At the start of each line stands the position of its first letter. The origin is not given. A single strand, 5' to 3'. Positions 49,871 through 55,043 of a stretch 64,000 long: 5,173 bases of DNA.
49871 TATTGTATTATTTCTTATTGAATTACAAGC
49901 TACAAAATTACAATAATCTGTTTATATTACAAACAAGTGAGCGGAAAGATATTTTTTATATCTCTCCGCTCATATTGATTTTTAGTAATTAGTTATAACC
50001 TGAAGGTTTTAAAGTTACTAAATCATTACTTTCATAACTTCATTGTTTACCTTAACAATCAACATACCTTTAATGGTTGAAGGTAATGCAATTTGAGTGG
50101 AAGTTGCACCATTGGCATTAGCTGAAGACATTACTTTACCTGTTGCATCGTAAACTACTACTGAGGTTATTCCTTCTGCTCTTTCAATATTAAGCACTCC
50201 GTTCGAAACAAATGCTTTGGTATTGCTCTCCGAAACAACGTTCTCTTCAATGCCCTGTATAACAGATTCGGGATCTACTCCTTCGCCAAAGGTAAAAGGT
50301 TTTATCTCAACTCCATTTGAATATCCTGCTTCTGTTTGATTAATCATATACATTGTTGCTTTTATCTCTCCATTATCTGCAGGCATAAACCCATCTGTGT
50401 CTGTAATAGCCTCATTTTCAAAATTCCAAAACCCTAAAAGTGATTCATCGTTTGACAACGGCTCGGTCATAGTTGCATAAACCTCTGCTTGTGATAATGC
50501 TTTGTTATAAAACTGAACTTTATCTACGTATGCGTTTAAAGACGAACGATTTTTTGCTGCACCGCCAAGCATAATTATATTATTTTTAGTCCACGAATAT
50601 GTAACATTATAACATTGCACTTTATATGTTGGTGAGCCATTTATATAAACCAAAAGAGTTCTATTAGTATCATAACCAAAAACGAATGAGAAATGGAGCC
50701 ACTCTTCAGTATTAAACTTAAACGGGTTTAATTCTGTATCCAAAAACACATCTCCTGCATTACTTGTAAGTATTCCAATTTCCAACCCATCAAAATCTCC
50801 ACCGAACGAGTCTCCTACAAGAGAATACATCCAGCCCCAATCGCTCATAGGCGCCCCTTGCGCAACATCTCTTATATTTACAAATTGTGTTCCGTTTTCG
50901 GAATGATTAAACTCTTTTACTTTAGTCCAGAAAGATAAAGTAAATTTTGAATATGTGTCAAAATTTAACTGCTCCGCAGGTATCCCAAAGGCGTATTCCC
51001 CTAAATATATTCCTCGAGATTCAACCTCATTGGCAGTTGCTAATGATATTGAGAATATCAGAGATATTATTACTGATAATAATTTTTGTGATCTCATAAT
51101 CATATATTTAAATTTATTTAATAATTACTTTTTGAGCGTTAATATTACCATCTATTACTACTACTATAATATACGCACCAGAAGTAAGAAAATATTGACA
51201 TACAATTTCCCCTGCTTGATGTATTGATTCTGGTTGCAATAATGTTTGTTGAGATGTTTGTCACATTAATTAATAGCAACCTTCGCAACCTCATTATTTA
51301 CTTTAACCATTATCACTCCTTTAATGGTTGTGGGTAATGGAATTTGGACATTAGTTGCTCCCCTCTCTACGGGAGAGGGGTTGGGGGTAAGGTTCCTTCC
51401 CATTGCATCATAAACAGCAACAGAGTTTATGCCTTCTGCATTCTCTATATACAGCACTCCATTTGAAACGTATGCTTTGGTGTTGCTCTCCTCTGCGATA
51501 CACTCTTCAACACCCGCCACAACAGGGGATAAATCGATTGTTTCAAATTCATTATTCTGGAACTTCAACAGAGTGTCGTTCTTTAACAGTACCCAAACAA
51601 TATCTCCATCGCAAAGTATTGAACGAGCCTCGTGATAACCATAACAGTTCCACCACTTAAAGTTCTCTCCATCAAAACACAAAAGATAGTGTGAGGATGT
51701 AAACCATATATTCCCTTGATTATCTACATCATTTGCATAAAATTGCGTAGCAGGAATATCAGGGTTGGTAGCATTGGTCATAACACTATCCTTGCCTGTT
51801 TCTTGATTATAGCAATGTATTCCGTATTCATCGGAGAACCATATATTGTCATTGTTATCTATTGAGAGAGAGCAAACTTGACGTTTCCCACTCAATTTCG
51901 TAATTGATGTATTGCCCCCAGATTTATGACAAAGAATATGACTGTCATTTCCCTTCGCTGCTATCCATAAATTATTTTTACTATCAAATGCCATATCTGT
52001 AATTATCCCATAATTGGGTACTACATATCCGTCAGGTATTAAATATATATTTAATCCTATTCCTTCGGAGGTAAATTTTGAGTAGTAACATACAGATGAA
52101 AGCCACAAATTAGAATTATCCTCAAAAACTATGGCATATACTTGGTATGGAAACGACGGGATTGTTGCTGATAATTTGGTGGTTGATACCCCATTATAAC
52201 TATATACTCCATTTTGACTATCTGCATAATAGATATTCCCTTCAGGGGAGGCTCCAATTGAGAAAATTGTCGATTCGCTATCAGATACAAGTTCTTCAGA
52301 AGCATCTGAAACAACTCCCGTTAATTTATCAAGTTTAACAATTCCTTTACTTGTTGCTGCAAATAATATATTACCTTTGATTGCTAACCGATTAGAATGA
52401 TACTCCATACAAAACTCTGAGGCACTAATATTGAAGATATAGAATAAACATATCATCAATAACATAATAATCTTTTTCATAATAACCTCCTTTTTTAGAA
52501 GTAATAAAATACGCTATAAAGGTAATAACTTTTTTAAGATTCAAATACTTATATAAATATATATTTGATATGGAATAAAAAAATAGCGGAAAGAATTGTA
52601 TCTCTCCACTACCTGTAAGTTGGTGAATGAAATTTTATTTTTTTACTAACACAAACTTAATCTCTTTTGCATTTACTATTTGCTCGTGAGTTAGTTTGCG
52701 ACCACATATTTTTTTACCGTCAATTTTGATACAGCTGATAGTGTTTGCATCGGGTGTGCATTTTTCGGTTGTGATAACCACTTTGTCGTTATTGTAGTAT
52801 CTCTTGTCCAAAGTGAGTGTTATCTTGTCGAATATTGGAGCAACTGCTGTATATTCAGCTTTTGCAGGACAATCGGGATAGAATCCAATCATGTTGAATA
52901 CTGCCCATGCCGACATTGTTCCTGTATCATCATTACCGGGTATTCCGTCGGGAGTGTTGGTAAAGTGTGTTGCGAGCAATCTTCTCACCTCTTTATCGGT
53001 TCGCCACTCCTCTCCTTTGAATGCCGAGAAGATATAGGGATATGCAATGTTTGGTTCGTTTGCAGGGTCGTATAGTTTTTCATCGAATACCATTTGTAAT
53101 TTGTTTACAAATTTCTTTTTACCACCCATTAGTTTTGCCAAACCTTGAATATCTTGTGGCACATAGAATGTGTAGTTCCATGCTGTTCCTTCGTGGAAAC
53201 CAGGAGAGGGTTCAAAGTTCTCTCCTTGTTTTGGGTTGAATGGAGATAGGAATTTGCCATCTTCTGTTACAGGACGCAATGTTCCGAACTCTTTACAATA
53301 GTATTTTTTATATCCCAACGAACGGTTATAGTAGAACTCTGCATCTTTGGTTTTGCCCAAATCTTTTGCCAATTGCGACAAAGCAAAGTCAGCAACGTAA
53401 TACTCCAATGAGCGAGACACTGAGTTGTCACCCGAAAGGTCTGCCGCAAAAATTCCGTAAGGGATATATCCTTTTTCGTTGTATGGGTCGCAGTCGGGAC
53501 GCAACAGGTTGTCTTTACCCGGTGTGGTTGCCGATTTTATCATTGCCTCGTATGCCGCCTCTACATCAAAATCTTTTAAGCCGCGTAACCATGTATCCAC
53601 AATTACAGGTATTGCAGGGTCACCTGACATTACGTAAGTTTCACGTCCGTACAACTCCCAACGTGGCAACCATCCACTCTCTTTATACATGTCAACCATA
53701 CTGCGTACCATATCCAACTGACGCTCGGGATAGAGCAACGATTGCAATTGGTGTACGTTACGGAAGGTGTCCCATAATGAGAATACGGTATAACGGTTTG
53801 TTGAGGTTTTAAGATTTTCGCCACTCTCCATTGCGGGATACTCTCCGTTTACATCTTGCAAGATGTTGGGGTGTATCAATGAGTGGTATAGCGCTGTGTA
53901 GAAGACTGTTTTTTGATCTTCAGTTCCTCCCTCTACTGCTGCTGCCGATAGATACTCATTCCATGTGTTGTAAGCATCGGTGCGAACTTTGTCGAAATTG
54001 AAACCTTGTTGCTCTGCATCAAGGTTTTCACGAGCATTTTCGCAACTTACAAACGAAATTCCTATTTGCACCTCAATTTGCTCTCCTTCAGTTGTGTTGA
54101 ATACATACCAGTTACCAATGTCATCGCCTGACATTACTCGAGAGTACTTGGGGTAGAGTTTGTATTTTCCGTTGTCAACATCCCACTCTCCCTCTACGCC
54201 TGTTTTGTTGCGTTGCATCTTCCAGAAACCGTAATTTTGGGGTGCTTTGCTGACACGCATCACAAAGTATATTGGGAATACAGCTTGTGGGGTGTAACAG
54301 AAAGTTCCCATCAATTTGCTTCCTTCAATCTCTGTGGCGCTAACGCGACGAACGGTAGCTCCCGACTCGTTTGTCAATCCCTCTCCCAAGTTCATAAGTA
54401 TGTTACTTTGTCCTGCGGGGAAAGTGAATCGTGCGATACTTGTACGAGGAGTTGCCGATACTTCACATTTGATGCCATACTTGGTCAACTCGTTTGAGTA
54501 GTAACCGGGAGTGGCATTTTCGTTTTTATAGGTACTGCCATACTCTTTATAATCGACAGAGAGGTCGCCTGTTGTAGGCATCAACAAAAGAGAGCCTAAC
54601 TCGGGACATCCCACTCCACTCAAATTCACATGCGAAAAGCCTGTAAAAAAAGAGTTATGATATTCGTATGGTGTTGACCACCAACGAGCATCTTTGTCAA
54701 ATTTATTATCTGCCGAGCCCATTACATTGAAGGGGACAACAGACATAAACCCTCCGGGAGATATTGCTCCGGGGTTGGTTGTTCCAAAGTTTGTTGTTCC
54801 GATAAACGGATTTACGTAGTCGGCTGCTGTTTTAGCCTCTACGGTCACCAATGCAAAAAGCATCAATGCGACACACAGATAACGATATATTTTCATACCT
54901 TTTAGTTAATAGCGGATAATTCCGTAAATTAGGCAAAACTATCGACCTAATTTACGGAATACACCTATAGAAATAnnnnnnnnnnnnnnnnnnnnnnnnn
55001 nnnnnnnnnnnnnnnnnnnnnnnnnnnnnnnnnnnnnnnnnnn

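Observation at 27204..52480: Inverted duplication of a two-gene T9SS cargo cassette (beta-propeller + LamG-like) bracketing about 20 kb of core genes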

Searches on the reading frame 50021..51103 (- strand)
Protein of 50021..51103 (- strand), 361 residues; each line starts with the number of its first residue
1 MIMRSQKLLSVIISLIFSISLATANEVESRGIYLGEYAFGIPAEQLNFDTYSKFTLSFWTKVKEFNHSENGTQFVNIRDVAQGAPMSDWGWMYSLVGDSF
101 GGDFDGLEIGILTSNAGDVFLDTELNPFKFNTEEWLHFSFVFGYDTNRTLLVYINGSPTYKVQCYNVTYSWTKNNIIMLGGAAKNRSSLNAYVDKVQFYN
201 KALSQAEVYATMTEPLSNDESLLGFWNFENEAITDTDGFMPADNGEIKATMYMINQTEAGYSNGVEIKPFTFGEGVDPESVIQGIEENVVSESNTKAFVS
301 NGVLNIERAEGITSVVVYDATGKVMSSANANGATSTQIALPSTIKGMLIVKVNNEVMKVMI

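Call 9: search_protein_families(library=pfam, proteins=[window:50021-51103:-], max_evalue=1)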
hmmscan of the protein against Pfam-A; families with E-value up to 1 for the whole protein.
window:50021-51103:- (361 aa): 2 families
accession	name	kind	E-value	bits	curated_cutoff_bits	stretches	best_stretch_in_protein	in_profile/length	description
PF13385.13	Laminin_G_3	-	1.2e-13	51.9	27.6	1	46-208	12-150/151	Concanavalin A-like lectin/glucanases superfamily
PF18962.6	Por_Secre_tail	-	0.00024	21.8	27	1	301-356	7-66/75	Secretion system C-terminal sorting domain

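Call 10: search_protein_families(library=ncbifam, proteins=[window:50021-51103:-], max_evalue=1)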
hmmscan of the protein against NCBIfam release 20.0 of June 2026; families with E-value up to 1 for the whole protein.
window:50021-51103:- (361 aa): 2 families
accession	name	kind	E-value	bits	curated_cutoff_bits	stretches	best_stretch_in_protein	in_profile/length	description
NF033708.1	T9SS_Cterm_ChiA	domain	4.8e-06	26.4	40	1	312-355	1-44/55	T9SS sorting signal type C domain-containing protein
TIGR04183.1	Por_Secre_tail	domain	5.5e-05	23.1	23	1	306-355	14-61/72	T9SS type A sorting domain-containing protein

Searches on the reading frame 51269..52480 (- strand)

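Call 9: search_protein_families(library=pfam, proteins=[window:51269-52480:-], max_evalue=1)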
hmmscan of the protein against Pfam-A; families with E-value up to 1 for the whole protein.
window:51269-52480:- (404 aa): 3 families
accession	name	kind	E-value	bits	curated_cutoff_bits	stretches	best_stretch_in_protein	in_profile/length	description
PF07494.17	Reg_prop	-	4.4e-08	32.8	20.4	1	159-175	6-22/24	Two component regulator propeller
PF08450.18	SGL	-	0.043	13.9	26.3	1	185-264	28-105/246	SMP-30/Gluconolactonase/LRE-like region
PF24684.1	Vgb_lyase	-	0.063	12.5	50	0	62-215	5-154/290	Virginiamycin B lyase family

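Call 10: search_protein_families(library=ncbifam, proteins=[window:51269-52480:-], max_evalue=1)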
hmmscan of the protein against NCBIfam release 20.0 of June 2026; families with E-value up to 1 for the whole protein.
window:51269-52480:- (404 aa): 2 families
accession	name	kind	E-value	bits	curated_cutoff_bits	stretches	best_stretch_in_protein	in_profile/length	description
NF052228.1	T9SS_PorZ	equivalog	2.1e-12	46.3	260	1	155-269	428-556/757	type IX secretion system anionic LPS delivery protein PorZ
TIGR04183.1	Por_Secre_tail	domain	0.55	10.3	23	1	343-397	12-61/72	T9SS type A sorting domain-containing protein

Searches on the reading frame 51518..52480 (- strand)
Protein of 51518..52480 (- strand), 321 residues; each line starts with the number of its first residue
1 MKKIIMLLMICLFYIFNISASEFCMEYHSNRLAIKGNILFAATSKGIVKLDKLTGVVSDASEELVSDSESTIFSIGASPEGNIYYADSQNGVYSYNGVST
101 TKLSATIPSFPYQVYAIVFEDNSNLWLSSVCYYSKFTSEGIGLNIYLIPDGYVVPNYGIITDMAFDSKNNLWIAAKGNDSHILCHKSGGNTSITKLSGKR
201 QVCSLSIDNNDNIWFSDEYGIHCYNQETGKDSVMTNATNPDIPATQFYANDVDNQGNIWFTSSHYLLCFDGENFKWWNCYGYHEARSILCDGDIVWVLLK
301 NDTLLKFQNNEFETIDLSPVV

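Call 78: find_homologous_proteins(query=window:51518-52480:-)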
Query seq(321 aa) (321 aa): 77 proteins with E <= 0.001 among 918 candidates.
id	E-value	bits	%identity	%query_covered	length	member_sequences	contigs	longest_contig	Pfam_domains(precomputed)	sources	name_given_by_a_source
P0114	6.9e-217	737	100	100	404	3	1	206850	PF07494.18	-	-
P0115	2.1e-98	347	84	55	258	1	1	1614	PF07494.18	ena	-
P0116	2.2e-70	255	42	100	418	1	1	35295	PF07494.18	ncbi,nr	ncbi:MAG: hypothetical protein IKL50_06295 [Bacteroidales bacterium]|nr:hypothetical protein [Bacter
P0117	2.4e-70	255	42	100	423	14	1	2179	PF07494.18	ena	-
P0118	2.9e-70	255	42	100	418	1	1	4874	PF07494.18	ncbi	-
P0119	4.7e-70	254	42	100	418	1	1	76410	PF07494.18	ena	-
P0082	4.9e-70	254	42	100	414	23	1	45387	PF07494.18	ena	-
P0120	5.7e-70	254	42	100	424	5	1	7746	PF07494.18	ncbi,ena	-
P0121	9.5e-70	253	44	100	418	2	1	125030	-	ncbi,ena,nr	ncbi:MAG: hypothetical protein IKU59_06955 [Bacteroidales bacterium]|nr:hypothetical protein [Bacter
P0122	2.3e-69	252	42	100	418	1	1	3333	PF07494.18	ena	-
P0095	4.7e-69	251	41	100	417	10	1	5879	PF07494.18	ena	-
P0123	4.8e-69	251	42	100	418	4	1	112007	PF07494.18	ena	-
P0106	4.4e-68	248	41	99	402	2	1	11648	PF07494.18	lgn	-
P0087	4.5e-67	244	41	100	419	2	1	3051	PF07494.18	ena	-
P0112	5.5e-64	234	41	99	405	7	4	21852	PF07494.18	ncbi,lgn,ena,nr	ncbi:MAG: hypothetical protein IJ341_07950 [Bacteroidales bacterium]|nr:hypothetical protein [Bacter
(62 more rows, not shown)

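Call 79: find_encoding_contigs(protein=P0115, flank=3000, max_places=2)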
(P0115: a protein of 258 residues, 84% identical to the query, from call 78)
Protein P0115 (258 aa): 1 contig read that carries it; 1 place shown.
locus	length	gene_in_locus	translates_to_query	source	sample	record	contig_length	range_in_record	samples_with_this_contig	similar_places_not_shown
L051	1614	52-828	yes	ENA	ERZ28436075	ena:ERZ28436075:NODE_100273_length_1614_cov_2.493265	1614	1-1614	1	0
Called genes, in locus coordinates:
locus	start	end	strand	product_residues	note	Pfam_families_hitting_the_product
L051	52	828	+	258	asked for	PF07494:Reg_prop (faint)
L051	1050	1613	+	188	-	?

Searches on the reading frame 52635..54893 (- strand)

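Call 15: search_protein_families(library=pfam, proteins=[window:52635-54893:-], max_evalue=0.00001)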
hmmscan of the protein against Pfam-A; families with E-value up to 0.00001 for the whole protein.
window:52635-54893:- (752 aa): 2 families
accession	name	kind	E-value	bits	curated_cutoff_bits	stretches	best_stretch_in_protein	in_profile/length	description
PF07971.18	Glyco_hydro_92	-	2.4e-158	528.4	24.6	1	286-749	1-462/464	Glycosyl hydrolase family 92 catalytic domain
PF17678.7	Glyco_hydro_92N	-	2.2e-58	198.3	34.5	1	26-280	1-236/236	Glycosyl hydrolase family 92 N-terminal domain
